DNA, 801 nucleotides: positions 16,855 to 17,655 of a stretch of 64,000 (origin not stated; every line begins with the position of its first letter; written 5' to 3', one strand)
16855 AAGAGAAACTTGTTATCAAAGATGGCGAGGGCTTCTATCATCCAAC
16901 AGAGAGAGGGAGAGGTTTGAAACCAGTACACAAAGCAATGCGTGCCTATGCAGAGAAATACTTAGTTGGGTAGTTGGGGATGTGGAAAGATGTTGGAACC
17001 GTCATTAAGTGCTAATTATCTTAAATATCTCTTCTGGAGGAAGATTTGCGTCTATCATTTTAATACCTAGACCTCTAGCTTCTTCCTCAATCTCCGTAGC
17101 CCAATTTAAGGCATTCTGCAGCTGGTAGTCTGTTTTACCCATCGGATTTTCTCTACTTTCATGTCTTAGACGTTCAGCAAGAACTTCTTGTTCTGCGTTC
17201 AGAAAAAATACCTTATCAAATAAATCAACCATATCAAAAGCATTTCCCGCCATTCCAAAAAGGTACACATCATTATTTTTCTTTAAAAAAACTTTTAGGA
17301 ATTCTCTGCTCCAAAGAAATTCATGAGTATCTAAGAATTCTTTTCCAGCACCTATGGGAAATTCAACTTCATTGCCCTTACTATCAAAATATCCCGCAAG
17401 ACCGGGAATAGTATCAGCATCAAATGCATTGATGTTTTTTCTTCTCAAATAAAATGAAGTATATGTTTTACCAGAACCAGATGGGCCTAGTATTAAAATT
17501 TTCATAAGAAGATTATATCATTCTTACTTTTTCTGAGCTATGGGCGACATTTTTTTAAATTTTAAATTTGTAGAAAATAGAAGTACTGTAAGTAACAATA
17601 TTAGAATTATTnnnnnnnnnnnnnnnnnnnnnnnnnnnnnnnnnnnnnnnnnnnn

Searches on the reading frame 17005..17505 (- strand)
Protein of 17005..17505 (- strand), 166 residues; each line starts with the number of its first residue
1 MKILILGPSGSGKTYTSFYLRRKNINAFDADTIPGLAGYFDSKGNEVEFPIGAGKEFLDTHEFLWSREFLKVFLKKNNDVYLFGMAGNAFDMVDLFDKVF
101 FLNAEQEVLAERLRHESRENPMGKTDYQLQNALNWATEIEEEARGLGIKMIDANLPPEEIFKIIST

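Call 86: search_protein_families(library=pfam, proteins=[window:17005-17505:-], max_evalue=0.00001)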
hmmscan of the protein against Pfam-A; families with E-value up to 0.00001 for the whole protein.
window:17005-17505:- (166 aa): 1 family
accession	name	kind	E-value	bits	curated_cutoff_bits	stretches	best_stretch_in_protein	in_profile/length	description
PF13238.12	AAA_18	-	1.9e-06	28.8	29.4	1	3-119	1-114/128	AAA domain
